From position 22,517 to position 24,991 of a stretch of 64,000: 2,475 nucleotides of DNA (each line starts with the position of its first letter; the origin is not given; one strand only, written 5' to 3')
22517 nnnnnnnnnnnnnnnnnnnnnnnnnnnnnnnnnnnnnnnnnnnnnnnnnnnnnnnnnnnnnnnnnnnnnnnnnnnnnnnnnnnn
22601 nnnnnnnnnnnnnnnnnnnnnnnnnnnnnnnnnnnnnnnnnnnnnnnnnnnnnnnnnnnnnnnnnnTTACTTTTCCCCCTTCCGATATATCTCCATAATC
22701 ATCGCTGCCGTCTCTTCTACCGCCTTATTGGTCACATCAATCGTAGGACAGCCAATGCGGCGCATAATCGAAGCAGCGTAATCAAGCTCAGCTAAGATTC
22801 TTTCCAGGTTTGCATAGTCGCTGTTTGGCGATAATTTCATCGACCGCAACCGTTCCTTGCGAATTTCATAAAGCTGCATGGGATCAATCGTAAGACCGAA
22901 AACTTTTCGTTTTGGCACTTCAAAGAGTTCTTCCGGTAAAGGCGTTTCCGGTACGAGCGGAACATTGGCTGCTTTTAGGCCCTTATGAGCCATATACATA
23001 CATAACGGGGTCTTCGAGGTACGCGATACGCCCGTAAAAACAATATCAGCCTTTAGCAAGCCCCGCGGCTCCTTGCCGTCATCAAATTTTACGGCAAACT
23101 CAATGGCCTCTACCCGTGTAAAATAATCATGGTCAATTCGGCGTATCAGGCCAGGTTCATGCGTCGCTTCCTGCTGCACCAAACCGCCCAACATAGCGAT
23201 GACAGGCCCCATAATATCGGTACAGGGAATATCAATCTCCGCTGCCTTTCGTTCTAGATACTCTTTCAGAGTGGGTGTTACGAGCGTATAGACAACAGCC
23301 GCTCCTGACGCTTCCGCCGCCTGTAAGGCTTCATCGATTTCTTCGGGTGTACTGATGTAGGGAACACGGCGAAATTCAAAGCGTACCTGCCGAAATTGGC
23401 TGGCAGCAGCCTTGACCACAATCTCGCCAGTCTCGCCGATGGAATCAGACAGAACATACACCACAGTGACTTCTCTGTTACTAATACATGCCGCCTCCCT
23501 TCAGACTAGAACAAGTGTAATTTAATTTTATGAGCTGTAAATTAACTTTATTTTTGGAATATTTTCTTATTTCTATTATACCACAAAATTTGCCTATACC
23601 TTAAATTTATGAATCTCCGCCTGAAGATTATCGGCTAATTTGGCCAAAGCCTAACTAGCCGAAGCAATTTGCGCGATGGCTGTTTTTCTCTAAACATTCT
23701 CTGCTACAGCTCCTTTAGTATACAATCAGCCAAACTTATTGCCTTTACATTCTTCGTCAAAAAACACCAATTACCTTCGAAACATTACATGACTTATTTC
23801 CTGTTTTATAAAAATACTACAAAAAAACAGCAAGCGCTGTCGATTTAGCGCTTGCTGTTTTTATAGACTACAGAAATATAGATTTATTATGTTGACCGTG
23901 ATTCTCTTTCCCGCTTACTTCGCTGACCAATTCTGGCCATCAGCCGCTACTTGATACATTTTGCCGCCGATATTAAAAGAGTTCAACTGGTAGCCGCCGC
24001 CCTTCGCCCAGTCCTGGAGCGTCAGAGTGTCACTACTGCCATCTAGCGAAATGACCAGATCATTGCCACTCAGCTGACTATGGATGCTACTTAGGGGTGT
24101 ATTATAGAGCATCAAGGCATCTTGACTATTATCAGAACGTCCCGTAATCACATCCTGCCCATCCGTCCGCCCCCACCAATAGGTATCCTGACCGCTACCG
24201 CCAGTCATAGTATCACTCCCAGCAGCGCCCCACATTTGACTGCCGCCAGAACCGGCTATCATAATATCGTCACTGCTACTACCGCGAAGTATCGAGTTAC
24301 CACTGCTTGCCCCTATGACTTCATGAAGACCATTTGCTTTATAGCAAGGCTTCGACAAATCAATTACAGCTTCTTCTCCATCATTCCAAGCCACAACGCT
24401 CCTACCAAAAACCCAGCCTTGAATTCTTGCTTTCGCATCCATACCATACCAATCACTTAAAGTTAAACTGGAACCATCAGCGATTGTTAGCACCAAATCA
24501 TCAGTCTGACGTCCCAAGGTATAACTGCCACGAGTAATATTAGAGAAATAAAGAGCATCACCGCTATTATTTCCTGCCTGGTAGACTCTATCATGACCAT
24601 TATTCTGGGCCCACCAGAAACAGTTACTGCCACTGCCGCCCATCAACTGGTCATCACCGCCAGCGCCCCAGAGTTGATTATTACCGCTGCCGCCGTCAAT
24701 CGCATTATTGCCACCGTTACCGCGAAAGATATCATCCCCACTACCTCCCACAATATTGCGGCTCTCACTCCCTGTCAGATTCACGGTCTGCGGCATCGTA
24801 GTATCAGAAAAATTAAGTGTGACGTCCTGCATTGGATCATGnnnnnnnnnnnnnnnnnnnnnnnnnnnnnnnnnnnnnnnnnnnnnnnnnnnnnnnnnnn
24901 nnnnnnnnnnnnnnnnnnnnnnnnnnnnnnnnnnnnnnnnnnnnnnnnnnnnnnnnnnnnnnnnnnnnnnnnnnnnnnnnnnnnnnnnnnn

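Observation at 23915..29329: Tandem RTX adhesin genes sharing a ~1 kb near-identical 3' module (possible gene-conversion cassette)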

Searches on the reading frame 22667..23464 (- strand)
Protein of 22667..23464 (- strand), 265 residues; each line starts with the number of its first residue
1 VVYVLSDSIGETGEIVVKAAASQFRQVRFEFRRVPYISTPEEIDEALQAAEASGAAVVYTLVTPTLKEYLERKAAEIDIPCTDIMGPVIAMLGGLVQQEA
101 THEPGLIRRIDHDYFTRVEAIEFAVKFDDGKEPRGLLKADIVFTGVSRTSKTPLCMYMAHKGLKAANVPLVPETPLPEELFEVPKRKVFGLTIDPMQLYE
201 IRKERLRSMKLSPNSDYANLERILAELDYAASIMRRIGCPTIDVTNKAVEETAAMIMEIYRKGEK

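Call 7: search_protein_families(library=pfam, proteins=[window:22667-23464:-], max_evalue=0.01)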
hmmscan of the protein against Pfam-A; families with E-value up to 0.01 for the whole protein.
window:22667-23464:- (265 aa): 1 family
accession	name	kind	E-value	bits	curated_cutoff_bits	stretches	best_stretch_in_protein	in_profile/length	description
PF03618.20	Kinase-PPPase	-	1.9e-102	342.8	23.5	1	2-257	1-256/256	Kinase/pyrophosphorylase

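Call 81: list_cluster_members(proteins=[P0001, P0121, window:22667-23464:-, window:43073-45787:-])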
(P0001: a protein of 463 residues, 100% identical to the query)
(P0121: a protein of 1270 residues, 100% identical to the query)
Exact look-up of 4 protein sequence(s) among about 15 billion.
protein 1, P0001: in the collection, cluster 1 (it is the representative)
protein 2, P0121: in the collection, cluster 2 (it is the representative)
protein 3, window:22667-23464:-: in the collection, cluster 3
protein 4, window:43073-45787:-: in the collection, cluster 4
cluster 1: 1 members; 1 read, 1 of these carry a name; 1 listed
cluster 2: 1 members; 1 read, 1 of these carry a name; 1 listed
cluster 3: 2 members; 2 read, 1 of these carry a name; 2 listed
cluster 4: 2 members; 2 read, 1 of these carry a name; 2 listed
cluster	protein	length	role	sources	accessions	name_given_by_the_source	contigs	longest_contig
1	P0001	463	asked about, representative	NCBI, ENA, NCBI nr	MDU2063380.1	MAG: calcium-binding protein [Sporomusaceae bacterium] | calcium-binding protein [Sporomusaceae bacterium]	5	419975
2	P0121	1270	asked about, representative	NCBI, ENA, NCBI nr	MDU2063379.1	MAG: calcium-binding protein [Sporomusaceae bacterium] | calcium-binding protein [Sporomusaceae bacterium]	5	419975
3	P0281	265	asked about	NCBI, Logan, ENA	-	-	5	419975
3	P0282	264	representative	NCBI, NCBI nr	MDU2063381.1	MAG: pyruvate, water dikinase regulatory protein [Sporomusaceae bacterium] | pyruvate, water dikinase regulatory protein [Sporomusaceae bacterium]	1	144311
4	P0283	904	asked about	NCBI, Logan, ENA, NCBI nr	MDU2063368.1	MAG: calcium-binding protein [Sporomusaceae bacterium] | calcium-binding protein [Sporomusaceae bacterium]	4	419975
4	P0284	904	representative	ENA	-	-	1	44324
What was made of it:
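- On Recombinational variation cassettes for surface proteins: S and L are in single-member clusters (call 81).
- No variant or chimeric allele is clustered with S or L among 15 billion proteins (call 81).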

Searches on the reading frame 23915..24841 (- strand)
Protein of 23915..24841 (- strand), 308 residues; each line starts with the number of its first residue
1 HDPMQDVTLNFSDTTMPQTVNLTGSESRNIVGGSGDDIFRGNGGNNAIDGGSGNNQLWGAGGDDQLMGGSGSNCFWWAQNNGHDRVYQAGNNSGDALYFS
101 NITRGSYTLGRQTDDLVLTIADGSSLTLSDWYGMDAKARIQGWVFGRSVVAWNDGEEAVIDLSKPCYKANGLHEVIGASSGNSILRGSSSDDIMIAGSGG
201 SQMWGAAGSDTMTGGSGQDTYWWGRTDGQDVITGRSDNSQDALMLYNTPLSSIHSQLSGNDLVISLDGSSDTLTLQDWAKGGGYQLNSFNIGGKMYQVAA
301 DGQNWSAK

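Call 20: find_related_loci(query=window:23915-24841:-, collection=genome_contigs, flank=10000)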
Query window:23915-24841:- (308 aa) in genome_contigs; peptide patterns used: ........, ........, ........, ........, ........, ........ (x = any residue, [..] = any of these).
8 stretches matched a pattern, but none encodes a relative of the query by tblastn (E <= 1e-3).
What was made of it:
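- Tried and rejected: The scan of GTDB representative genomes with the module found nothing (call 20).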

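Call 61: find_related_loci(query=A2, collection=genome_contigs, flank=10000)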
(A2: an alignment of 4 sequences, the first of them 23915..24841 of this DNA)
Query A2 (308 aa) in genome_contigs; peptide patterns used: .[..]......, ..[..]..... (x = any residue, [..] = any of these).
53 stretches matched a pattern; 2 encode a relative of the query (tblastn E <= 1e-3); 2 distinct loci.
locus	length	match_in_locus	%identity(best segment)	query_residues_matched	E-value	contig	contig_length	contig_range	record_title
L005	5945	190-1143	26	16-306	4e-13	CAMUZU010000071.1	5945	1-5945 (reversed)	MAG TPA_asm: uncultured Selenomonadales bacterium isolate SRR8387719_bin.34_metaWRAP_v1.3_MAG genome assembly, contig: E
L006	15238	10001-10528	28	15-219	1e-10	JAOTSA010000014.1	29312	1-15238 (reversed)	MAG: Sulfurimonas sp. isolate MAG10 5109_A_contig_304, whole genome shotgun sequence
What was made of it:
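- Tried and rejected: The same scan with a four-sequence alignment found only 26-28% identical RTX proteins (call 61).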

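Call 62: find_related_loci(query=A2, collection=metagenome_contigs, flank=10000)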
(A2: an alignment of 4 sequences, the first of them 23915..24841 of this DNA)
Query A2 (308 aa) in metagenome_contigs; peptide patterns used: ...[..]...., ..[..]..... (x = any residue, [..] = any of these).
144 stretches matched a pattern; 17 encode a relative of the query (tblastn E <= 1e-3); 17 distinct loci.
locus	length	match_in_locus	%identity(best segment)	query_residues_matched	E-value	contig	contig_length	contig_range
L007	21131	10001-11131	31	9-305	6e-28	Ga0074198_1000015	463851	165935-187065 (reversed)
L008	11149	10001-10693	28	7-247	7e-16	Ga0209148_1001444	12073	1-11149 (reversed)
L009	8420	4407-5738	28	7-234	6e-15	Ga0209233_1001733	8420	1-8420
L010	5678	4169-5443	31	30-247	2e-14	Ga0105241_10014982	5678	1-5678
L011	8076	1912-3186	31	30-247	2e-14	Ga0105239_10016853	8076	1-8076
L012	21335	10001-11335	27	7-276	4e-14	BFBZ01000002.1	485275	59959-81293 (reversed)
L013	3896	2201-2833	47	1-276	2e-9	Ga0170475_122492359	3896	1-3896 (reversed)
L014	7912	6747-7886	31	21-243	2e-8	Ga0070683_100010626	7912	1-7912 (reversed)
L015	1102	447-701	49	30-233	2e-8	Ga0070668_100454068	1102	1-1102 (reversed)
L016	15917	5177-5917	47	1-276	5e-8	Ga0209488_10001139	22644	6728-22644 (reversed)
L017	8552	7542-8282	47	1-276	5e-8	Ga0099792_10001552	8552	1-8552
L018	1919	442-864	48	23-258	6e-8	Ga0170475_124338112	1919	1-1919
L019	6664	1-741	28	1-276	1e-7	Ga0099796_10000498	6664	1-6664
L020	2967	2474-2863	47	24-276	4e-7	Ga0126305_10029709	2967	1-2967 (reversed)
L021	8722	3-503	44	27-263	4e-6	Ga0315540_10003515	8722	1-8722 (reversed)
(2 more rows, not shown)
